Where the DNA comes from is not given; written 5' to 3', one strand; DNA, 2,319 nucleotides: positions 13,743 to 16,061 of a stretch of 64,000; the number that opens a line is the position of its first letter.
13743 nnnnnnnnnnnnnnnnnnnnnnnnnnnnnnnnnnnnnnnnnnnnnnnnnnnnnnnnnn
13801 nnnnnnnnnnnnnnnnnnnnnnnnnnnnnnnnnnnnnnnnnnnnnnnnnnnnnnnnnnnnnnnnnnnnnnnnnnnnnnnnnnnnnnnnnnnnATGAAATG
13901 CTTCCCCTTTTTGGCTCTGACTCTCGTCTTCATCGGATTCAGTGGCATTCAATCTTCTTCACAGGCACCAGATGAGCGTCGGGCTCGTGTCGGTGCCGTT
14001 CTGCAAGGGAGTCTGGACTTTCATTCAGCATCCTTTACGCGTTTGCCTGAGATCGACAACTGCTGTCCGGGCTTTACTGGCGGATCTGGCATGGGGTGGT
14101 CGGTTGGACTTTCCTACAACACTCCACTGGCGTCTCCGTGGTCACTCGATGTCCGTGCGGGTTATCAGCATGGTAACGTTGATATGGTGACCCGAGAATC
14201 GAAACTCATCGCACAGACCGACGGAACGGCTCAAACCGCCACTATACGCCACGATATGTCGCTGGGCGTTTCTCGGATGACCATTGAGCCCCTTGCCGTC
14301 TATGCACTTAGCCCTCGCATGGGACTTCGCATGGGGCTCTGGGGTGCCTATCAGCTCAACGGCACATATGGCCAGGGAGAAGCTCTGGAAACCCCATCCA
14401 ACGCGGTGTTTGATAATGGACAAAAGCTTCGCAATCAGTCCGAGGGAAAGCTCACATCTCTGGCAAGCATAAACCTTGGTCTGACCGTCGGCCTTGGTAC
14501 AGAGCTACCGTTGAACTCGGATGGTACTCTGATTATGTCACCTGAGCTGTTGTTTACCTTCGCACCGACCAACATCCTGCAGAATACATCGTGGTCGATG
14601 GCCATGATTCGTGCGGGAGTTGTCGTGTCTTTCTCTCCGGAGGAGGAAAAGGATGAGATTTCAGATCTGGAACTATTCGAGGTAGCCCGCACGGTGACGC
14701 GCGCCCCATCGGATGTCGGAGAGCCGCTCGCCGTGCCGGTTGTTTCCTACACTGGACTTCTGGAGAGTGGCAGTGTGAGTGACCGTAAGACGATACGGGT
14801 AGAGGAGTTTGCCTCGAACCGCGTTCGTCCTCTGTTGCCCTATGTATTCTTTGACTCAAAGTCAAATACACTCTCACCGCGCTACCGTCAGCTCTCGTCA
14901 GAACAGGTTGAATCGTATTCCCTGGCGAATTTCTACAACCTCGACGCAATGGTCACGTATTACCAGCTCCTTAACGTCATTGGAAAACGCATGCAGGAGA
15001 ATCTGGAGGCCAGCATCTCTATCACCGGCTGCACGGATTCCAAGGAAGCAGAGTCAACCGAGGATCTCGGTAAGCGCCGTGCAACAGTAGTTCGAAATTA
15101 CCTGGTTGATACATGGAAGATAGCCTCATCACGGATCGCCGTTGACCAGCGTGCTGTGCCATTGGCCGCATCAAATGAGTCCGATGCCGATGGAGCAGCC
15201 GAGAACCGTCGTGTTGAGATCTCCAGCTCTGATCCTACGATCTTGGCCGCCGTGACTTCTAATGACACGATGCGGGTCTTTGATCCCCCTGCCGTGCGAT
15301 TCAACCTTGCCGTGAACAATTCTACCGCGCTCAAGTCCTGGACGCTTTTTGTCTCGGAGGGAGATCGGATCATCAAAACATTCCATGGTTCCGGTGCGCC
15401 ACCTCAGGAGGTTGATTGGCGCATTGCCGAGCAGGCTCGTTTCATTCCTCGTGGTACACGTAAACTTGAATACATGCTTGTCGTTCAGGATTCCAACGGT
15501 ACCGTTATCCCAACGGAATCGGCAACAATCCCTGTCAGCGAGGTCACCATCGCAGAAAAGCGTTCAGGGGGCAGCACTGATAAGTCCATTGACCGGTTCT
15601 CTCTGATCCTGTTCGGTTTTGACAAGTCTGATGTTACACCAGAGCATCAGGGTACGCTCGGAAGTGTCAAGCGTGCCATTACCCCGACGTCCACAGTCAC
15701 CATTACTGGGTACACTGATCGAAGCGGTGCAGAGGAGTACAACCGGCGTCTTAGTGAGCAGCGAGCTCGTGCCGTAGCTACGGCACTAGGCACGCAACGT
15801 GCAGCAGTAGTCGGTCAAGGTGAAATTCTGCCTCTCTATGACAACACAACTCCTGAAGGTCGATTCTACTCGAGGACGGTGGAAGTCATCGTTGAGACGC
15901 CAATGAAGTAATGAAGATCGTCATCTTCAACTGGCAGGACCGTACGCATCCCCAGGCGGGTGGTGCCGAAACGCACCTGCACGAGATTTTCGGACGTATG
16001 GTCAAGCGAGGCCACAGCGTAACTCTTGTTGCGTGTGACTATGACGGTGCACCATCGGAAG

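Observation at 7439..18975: Surface module: giant vWA-WD40 T9SS cargo bracketed by two paralogous barrel + double-OmpA proteins, then GT4 and a second T9SS cargo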

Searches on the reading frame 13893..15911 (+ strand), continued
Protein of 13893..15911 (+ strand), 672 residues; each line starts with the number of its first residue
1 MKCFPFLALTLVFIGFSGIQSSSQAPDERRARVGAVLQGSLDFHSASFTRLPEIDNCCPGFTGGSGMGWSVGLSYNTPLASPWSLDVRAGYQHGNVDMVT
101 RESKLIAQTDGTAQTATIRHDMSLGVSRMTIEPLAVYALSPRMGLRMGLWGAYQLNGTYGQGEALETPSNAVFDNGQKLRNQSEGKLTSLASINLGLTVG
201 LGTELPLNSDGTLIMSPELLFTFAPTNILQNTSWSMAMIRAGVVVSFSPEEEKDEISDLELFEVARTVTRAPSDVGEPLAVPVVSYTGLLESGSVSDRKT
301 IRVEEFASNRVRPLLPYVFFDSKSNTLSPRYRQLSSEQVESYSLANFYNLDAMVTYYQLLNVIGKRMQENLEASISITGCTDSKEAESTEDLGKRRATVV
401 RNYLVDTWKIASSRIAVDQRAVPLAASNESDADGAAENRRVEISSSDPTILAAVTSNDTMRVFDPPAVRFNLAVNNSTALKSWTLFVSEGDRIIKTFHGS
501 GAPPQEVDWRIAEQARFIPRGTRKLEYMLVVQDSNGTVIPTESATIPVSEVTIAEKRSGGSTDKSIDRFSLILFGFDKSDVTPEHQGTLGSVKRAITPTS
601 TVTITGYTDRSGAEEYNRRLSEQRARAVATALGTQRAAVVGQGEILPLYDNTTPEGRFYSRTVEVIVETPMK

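Call 36: fold_search(model_id=the predicted structure, library=pdb)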
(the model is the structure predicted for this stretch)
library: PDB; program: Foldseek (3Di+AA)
matches with E <= 10: 1448; with E <= 0.001: 160
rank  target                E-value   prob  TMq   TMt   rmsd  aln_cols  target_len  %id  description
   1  5u1h_A                8.3e-09  1.00  0.15  0.75   2.4       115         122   36  Crystal structure of the C-terminal peptidoglycan binding domain of OprF (PA1777) from Pseudomonas aeruginosa (released 2017-01-11)
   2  5u1h_C                1.2e-08  1.00  0.14  0.68   3.1       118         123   36  Crystal structure of the C-terminal peptidoglycan binding domain of OprF (PA1777) from Pseudomonas aeruginosa (released 2017-01-11)
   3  3td3_A                2.4e-08  1.00  0.16  0.80   2.4       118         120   27  Crystal structure of OmpA-like domain from Acinetobacter baumannii in complex with glycine (released 2011-10-26)
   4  3td3_H                6.7e-08  1.00  0.16  0.81   2.0       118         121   27  Crystal structure of OmpA-like domain from Acinetobacter baumannii in complex with glycine (released 2011-10-26)
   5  6jfw_A                6.7e-08  1.00  0.14  0.62  10.5       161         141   23  Crystal structure of PA0833 periplasmic domain from Pseudomonas aeruginosa reveals an unexpected enlarged peptidoglyca (released 2019-03-20)
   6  3td3_D                1.8e-07  1.00  0.16  0.80   2.3       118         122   27  Crystal structure of OmpA-like domain from Acinetobacter baumannii in complex with glycine (released 2011-10-26)
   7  3td5_A                2.2e-07  1.00  0.16  0.82   2.0       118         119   27  Crystal structure of OmpA-like domain from Acinetobacter baumannii in complex with L-Ala-gamma-D-Glu-m-DAP-D-Ala-D-Ala (released 2011-10-26)
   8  3td4_B                2.3e-07  1.00  0.16  0.80   2.2       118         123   27  Crystal structure of OmpA-like domain from Acinetobacter baumannii in complex with diaminopimelate (released 2011-10-26)
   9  6iki_B                3.7e-07  1.00  0.14  0.66   2.0       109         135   33  Crystal structure of YfiB(W55L) (released 2019-03-13)
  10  9a2m_MODEL_1_A        3.9e-07  1.00  0.18  0.30  10.9       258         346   14  Model of E. coli OmpA by in-cell photo-crosslinking MS and deep learning (released 2023-02-24)
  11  9fzc_A                4.6e-07  1.00  0.18  0.58   7.6       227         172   11  Structure of OmpA-short in complex with nanobody Nb01 (released 2024-07-17)
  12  3qrc_B                4.6e-07  1.00  0.16  0.54   8.4       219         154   10  The crystal structure of Ail, the attachment invasion locus protein of Yersinia pestis, in complex with the heparin an (released 2011-11-23)
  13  4rha_A                5.1e-07  1.00  0.15  0.71   2.5       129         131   29  Structure of the C-terminal domain of outer-membrane protein OmpA from Salmonella enterica subsp. enterica serovar Typ (released 2014-10-29)
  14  3qrc_A                5.4e-07  1.00  0.16  0.54   8.6       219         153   10  The crystal structure of Ail, the attachment invasion locus protein of Yersinia pestis, in complex with the heparin an (released 2011-11-23)
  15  5nhx                  6.3e-07  1.00  0.14  0.69   2.4       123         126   31  Periplasmic domain of Outer Membrane Protein A from Klebsiella pneumoniae (released 2018-05-16)
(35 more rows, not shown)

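Call 60: search_protein_families(library=pfam, proteins=[L058:10082-11173:+, L058:6728-7939:+, L016:10070-10477:+, L016:10491-11939:+, L026:10020-10739:+, L034:9908-10753:+, L011:6256-7764:+, L025:9951-10916:+, L029:10054-11028:+, L028:10011-12782:+], max_evalue=0.001)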
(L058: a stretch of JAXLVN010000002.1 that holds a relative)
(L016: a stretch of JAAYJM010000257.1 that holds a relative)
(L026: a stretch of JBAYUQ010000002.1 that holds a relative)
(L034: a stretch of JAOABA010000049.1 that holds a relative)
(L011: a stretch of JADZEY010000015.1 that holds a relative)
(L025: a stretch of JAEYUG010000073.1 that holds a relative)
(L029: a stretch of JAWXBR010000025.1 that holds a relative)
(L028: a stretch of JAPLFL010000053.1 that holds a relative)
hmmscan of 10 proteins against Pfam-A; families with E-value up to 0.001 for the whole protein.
L058:10082-11173:+ (363 aa): 1 family
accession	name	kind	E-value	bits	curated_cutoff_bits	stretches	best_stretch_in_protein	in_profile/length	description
PF01075.23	Glyco_transf_9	-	2.1e-39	135.7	22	1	71-316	4-237/247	Glycosyltransferase family 9 (heptosyltransferase)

L058:6728-7939:+ (403 aa): 1 family
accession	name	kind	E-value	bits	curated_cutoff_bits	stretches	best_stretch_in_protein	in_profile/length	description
PF00557.29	Peptidase_M24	-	9.8e-36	123.9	23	1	166-376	10-206/208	Metallopeptidase family M24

L016:10070-10477:+ (135 aa): 4 families
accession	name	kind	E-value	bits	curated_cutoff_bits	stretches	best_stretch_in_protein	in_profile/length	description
PF02082.26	Rrf2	-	2.3e-27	96.2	30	1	5-133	2-130/132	Iron-dependent Transcriptional regulator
PF12802.13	MarR_2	-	0.00019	22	27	1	15-57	11-52/61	MarR family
PF01978.25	TrmB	-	0.00072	19.8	25.6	0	27-68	24-65/68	Sugar-specific transcriptional regulator TrmB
PF03444.21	HrcA_DNA-bdg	-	0.00081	19.4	21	0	13-76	11-74/79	Winged helix-turn-helix transcription repressor, HrcA DNA-binding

L016:10491-11939:+ (482 aa): 2 families
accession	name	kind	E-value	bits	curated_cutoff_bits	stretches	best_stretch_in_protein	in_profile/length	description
PF01458.23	SUFBD_core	-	4e-81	272.3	27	1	211-453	1-232/232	SUF system FeS cluster assembly, SufBD core domain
PF19295.5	SufBD_N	-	4.1e-11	43.3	23.5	1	134-203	98-166/172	SufBD protein N-terminal region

L026:10020-10739:+ (239 aa): 1 family
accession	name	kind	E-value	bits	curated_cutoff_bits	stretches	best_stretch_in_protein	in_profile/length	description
PF13398.12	Peptidase_M50B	-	2.4e-36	125.8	26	1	24-230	7-199/201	Peptidase M50B-like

L034:9908-10753:+ (281 aa): 2 families
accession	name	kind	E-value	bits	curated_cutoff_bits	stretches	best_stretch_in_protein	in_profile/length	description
PF00588.24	SpoU_methylase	-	1.5e-33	116.3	29.7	1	133-274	2-142/142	SpoU rRNA Methylase family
PF22435.1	MRM3-like_sub_bind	-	2.2e-05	25.2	27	1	31-106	4-73/84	MRM3-like substrate binding domain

L011:6256-7764:+ (502 aa): 13 families
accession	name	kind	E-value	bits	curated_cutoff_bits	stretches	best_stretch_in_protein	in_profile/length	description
PF13432.12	TPR_16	-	1.5e-26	92.9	32.7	2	290-349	4-60/65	Tetratricopeptide repeat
PF07719.23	TPR_2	-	2.1e-17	62.2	27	0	320-348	1-29/34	Tetratricopeptide repeat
PF00515.34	TPR_1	-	9.8e-17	60.4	27.8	1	320-348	1-29/34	Tetratricopeptide repeat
PF13428.12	TPR_14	-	1.1e-15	57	23.5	0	245-273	2-30/44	Tetratricopeptide repeat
PF13181.12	TPR_8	-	5.4e-13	48.4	25.7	0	246-273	3-30/34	Tetratricopeptide repeat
PF14559.12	TPR_19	-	2.4e-12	47.4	25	1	225-271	6-52/68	Tetratricopeptide repeat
PF13174.12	TPR_6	-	3.3e-09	37.2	26.3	0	321-349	1-29/33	Tetratricopeptide repeat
PF13424.12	TPR_12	-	9.3e-09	35.8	30.1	0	246-311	5-73/77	Tetratricopeptide repeat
PF13431.12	TPR_17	-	2.6e-08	33.9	24.4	0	238-264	7-33/34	Tetratricopeptide repeat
PF25063.1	ARM_TT21_C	-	1.4e-07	32.1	35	1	223-364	34-171/209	Tetratricopeptide repeat protein 21 C-terminal ARM domain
PF13176.12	TPR_7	-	2.7e-07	30.6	27.9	0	247-269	2-24/36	Tetratricopeptide repeat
PF13414.12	TPR_11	-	5.9e-07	29.5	26.8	1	42-71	9-38/42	TPR repeat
PF10300.15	Iml2-TPR_39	-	5.1e-06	25.9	22.2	1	160-341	171-358/467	Iml2/Tetratricopeptide repeat protein 39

L025:9951-10916:+ (321 aa): 1 family
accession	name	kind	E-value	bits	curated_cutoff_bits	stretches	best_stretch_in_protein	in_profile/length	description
PF19089.6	DUF5777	-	2e-83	279.9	23.1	1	72-319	1-247/247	Membrane bound beta barrel domain (DUF5777)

L029:10054-11028:+ (324 aa): 1 family
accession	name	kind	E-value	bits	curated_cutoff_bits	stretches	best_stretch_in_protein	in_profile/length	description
PF03631.20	Virul_fac_BrkB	-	1.4e-48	166.3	33.7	1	24-281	2-257/259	Virulence factor BrkB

L028:10011-12782:+ (923 aa): 12 families
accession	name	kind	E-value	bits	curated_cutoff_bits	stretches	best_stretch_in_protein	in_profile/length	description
PF12770.12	CHAT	-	2.8e-60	204.7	24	1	612-920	16-287/289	CHAT domain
PF13424.12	TPR_12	-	6.2e-43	145.3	30.1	5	70-140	7-77/77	Tetratricopeptide repeat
PF13374.12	TPR_10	-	3.3e-22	78.2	27.5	1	108-145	2-39/42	Tetratricopeptide repeat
PF07719.23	TPR_2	-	2.6e-14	52.5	27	0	108-138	1-31/34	Tetratricopeptide repeat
PF13181.12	TPR_8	-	1.2e-13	50.5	25.7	0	111-140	4-33/34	Tetratricopeptide repeat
PF24885.1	TPR_NPHP3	-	7.5e-12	45.6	100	0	69-144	144-219/239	Nephrocystin-3 TPR domain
PF00515.34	TPR_1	-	1e-08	35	27.8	0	357-385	3-31/34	Tetratricopeptide repeat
PF13176.12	TPR_7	-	7.1e-07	29.3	27.9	0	69-91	2-24/36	Tetratricopeptide repeat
PF12862.13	ANAPC5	-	6e-06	26.7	23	0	76-152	8-82/91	Anaphase-promoting complex subunit 5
PF13432.12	TPR_16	-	1.1e-05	26.2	32.7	0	319-376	3-52/65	Tetratricopeptide repeat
PF14559.12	TPR_19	-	0.00011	22.9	25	0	327-372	5-42/68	Tetratricopeptide repeat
PF17874.7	TPR_MalT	-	0.00075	19.3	45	0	104-214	36-148/336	MalT-like TPR region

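Call 78: search_protein_representatives(alignment_id=A2)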
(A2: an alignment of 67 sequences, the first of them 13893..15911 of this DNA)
Query: 67 sequences, 669 profile positions. Proteins with E-value up to 0.001 (for the whole library): 108179; up to 1e-10: 19996; up to 1e-30: 2600. The best 150 are listed.
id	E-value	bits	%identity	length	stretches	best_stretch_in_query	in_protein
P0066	1.1e-276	936.0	-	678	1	6-668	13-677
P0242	7.8e-234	794.4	-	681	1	2-668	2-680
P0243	5.6e-231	785.0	-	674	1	5-669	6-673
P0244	8.4e-230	781.1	-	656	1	1-668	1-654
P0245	7.4e-229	778.0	-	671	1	1-669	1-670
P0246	3.2e-228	775.9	-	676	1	5-669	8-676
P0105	4.0e-227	772.3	-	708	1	3-668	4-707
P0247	1.4e-226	770.5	-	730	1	9-669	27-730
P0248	2.3e-226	769.7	-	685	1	6-668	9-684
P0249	2.4e-225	766.4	-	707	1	3-668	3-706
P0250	7.4e-225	764.8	-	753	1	5-668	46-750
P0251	1.4e-224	763.9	-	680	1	7-668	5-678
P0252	2.3e-224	763.2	-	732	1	6-668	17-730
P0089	4.5e-224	762.2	-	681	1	4-668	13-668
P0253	2.5e-223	759.7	-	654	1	7-668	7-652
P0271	3.1e-215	733.0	-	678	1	6-668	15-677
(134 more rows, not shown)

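Call 83: find_encoding_contigs(protein=P0118, flank=9000, max_places=1)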
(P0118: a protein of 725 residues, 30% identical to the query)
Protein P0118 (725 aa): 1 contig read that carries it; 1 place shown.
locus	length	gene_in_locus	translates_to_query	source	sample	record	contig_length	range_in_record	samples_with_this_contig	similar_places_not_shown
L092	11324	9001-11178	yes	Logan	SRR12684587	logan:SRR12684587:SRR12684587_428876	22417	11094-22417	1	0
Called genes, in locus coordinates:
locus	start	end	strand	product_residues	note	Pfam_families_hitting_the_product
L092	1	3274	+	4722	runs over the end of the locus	PF12799:LRR_4 (faint), PF01839:FG-GAP (faint), PF13517:FG-GAP_3, PF13385:Laminin_G_3, PF00560:LRR_1 (faint), PF13855:LRR_8 (weak), PF23598:LRR_14 (faint)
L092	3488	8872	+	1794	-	PF12371:TMEM131_like_N (faint), PF07610:DUF1573 (faint), PF22073:Cep192_D4 (faint), PF24770:Ig-CFAP74_2 (faint), PF15780:ASH (faint), PF21310:OCRL-like_ASH (faint), PF22544:HYDIN_VesB_CFA65-like_Ig (weak), PF18962:Por_Secre_tail (weak), +2 more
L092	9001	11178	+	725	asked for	PF13568:OMP_b-brl_2, PF00691:OmpA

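Call 84: find_encoding_contigs(protein=P0119, flank=9000, max_places=1)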
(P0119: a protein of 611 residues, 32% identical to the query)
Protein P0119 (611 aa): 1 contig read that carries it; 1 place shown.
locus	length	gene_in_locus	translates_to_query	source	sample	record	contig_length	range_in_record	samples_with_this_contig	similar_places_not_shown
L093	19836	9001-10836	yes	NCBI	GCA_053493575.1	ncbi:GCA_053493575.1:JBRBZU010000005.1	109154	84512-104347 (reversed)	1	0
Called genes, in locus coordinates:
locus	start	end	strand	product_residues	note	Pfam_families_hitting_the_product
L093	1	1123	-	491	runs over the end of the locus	PF00749:tRNA-synt_1c, PF19269:Anticodon_2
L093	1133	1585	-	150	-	PF01242:PTPS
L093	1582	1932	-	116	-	PF14489:QueF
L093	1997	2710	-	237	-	PF13174:TPR_6 (faint), PF05036:SPOR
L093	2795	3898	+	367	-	PF03033:Glyco_transf_28, PF04101:Glyco_tran_28_C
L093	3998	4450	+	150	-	-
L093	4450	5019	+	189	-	-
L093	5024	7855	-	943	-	PF00675:Peptidase_M16, PF05193:Peptidase_M16_C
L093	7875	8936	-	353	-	PF01408:GFO_IDH_MocA, PF02894:GFO_IDH_MocA_C, PF22725:GFO_IDH_MocA_C3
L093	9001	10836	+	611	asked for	PF00691:OmpA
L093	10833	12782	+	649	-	PF13292:DXP_synthase_N, PF02779:Transket_pyr, PF02780:Transketolase_C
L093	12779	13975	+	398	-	PF02706:Wzz (faint)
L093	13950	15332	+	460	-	PF04932:Wzy_C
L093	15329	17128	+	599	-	PF03717:PBP_dimer, PF00905:Transpeptidase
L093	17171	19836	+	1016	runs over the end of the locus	PF11028:TMEM260_N, PF28495:TMEM260_2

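Call 93: find_related_loci(query=P0271, collection=metagenome_contigs, flank=7000)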
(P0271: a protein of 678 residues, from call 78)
Query P0271 (678 aa) in metagenome_contigs; peptide patterns used: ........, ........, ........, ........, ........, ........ (x = any residue, [..] = any of these).
239 stretches matched a pattern; 4 encode a relative of the query (tblastn E <= 1e-3); 4 distinct loci.
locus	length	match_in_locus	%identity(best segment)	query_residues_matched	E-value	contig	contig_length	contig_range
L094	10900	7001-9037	67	7-678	0e+0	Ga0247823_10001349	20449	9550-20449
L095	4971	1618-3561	36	40-677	4e-134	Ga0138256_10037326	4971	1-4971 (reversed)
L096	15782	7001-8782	27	71-669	4e-36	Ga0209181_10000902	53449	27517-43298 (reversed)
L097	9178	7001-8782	27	71-669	4e-36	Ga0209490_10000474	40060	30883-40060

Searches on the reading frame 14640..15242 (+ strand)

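Call 39: search_protein_families(library=pfam, proteins=[window:14640-15242:+], max_evalue=1)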
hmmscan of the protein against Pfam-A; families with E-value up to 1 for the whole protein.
window:14640-15242:+ (201 aa): 2 families
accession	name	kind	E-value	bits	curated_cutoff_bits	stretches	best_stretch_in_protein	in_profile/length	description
PF00691.25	OmpA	-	1.2e-07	32.4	27.2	1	107-189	13-97/98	OmpA family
PF05359.17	DUF748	-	0.031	12.7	50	1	120-166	994-1037/1037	Domain of Unknown Function (DUF748)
